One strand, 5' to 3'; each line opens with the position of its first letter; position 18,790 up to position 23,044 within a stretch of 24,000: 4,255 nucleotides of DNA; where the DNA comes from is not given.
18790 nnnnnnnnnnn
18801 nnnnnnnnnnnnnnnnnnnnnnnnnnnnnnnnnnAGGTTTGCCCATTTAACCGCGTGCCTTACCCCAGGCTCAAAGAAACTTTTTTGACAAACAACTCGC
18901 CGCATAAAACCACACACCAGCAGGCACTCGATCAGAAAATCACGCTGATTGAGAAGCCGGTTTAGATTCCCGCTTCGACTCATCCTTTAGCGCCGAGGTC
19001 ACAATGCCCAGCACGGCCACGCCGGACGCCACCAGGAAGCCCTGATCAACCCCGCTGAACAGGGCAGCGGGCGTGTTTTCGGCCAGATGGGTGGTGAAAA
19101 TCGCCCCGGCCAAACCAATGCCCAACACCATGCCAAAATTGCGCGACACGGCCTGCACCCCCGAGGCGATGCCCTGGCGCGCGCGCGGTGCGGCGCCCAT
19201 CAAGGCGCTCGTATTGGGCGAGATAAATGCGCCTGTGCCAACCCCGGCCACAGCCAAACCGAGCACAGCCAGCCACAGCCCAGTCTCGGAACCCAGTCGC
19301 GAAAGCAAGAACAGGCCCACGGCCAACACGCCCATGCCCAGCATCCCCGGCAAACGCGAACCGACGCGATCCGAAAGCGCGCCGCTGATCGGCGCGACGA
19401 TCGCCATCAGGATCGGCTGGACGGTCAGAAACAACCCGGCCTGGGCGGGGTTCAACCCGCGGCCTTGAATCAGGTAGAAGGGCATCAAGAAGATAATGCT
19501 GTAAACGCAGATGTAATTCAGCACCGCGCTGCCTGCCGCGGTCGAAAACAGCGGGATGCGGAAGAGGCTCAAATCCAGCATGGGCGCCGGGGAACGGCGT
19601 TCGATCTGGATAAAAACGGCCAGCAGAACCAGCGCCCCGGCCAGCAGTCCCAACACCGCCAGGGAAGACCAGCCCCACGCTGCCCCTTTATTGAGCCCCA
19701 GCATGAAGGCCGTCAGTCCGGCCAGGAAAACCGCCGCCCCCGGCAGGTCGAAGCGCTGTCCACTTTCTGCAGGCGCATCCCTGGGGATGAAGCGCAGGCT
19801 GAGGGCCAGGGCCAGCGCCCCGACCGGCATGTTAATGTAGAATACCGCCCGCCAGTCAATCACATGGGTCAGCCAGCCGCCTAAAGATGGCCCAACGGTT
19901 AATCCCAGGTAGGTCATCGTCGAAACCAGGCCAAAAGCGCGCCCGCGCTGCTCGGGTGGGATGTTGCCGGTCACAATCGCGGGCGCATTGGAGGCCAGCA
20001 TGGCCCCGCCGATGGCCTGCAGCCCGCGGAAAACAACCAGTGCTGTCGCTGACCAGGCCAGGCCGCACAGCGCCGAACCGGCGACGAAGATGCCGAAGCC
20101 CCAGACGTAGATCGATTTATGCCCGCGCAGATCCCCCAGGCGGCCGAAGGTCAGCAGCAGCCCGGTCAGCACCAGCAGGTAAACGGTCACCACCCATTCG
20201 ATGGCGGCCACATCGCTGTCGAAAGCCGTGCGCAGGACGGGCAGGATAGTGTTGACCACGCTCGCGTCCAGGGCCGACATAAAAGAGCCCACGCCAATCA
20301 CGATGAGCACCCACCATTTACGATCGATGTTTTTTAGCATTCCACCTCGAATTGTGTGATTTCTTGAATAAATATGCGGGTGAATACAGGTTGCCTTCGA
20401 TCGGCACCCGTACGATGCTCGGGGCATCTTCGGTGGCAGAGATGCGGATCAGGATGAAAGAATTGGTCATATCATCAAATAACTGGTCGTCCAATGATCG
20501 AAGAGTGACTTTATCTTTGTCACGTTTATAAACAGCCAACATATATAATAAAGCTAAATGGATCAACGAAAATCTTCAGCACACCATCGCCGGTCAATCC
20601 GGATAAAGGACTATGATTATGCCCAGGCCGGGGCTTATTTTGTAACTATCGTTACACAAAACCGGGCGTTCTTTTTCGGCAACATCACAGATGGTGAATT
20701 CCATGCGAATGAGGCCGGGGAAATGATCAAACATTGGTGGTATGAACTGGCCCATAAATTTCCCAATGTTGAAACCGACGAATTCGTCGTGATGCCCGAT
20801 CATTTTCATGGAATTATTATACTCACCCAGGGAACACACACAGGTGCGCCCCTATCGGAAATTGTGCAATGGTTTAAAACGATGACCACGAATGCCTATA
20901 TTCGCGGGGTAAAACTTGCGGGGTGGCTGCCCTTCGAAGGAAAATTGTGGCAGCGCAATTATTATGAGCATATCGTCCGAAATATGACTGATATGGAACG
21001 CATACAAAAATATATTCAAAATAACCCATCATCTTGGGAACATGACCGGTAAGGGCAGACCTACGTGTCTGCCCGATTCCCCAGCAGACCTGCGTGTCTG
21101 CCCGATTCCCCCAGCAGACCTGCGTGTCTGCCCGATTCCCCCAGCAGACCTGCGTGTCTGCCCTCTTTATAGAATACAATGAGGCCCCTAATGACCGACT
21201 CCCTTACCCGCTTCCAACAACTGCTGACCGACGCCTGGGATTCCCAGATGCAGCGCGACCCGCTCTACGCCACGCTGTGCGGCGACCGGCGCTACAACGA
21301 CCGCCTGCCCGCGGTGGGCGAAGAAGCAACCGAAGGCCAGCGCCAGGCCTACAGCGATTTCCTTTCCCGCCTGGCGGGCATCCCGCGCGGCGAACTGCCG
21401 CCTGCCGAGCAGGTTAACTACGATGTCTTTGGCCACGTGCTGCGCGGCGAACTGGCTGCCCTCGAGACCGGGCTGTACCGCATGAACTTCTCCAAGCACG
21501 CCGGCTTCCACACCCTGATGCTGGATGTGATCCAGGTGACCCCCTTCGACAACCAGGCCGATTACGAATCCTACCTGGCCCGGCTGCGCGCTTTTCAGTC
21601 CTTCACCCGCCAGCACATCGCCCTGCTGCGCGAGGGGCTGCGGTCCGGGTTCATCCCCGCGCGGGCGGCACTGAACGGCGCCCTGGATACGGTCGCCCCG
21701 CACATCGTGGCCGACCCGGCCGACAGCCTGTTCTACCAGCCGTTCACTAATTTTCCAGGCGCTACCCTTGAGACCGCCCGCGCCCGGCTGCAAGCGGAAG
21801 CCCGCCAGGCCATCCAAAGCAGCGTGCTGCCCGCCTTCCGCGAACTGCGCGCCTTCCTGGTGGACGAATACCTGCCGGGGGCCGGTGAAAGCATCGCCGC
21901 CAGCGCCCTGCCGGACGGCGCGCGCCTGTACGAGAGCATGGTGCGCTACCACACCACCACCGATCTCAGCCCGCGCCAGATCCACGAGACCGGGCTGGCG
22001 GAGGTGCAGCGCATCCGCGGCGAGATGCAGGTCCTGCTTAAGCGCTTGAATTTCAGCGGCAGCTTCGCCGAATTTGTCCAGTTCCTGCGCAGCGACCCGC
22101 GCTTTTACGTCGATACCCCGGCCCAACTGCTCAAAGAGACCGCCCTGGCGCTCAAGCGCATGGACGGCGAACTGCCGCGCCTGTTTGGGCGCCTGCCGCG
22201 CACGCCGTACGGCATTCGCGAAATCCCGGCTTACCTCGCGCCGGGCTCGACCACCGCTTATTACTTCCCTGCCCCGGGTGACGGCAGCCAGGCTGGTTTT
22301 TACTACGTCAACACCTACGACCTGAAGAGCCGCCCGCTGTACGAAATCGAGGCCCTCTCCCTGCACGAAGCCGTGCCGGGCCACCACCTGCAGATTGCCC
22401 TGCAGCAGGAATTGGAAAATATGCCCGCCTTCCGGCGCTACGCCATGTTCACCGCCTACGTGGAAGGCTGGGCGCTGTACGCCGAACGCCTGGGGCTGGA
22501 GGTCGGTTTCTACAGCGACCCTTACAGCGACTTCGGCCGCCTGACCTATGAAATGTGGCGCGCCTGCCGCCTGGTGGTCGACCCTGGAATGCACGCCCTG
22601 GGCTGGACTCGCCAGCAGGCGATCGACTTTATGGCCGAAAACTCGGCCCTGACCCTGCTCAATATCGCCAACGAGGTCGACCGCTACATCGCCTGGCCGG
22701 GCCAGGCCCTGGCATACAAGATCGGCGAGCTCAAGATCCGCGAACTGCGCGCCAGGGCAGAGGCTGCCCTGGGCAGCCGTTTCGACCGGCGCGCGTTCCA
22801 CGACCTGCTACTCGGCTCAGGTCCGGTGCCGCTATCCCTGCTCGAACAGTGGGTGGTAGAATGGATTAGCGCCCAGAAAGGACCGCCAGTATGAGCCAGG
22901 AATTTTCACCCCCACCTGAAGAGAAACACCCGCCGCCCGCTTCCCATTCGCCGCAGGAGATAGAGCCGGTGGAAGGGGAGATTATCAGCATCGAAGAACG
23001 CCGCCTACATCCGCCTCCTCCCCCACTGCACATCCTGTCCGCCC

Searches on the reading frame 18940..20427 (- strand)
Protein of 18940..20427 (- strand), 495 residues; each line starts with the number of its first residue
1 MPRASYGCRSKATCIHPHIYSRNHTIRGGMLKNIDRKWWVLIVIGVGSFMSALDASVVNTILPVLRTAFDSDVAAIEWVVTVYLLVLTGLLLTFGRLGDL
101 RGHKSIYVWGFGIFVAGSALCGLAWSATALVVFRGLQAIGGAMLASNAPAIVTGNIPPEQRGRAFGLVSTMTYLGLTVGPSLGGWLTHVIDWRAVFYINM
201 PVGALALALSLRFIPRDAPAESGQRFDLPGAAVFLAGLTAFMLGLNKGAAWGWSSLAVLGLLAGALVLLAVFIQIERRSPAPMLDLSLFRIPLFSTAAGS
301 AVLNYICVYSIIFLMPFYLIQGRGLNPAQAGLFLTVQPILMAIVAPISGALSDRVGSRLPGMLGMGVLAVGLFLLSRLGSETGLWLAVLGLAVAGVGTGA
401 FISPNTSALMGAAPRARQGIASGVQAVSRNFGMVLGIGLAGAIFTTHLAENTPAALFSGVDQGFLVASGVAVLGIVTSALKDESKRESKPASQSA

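Call 61: search_protein_families(library=pfam, proteins=[window:18940-20427:-], max_evalue=0.0001)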
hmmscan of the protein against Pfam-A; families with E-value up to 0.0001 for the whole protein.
window:18940-20427:- (495 aa): 3 families
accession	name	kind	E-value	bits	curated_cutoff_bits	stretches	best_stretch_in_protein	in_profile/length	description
PF07690.21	MFS_1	-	1e-55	189.5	33.4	2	46-274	3-229/347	Major Facilitator Superfamily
PF12832.13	MFS_1_like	-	5.6e-06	26.1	25.2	0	314-412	18-119/373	MFS_1 like family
PF00083.30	Sugar_tr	-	3.7e-05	23.2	22.3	1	44-210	5-188/452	Sugar (and other) transporter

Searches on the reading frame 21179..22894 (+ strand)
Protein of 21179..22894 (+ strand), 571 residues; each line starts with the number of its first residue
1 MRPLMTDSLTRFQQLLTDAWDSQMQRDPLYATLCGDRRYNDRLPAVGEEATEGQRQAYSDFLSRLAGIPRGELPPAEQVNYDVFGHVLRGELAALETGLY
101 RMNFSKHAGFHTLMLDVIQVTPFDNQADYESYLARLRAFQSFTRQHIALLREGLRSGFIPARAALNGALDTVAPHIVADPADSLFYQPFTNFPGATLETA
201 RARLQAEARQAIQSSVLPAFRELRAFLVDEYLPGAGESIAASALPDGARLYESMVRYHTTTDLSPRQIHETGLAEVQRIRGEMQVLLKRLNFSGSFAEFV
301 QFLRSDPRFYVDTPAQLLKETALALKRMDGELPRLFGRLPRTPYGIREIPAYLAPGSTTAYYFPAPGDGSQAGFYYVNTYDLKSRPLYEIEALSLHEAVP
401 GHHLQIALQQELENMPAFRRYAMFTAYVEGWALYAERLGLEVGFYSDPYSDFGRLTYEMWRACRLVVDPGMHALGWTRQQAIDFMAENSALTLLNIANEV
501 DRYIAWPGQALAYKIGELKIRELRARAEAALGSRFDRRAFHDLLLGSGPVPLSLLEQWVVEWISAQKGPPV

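Call 61: search_protein_families(library=pfam, proteins=[window:21179-22894:+], max_evalue=0.0001)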
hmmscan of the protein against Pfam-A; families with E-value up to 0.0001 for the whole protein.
window:21179-22894:+ (571 aa): 1 family
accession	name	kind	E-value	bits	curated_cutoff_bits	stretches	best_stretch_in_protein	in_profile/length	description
PF05960.17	DUF885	-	9e-181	603.5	32.4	1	28-557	1-530/532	Bacterial protein of unknown function (DUF885)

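Call 70: find_encoding_contigs(protein=window:21179-22894:+, flank=500, max_places=3)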
Protein window:21179-22894:+ (571 aa): no gene with exactly this product is on record in the collection.
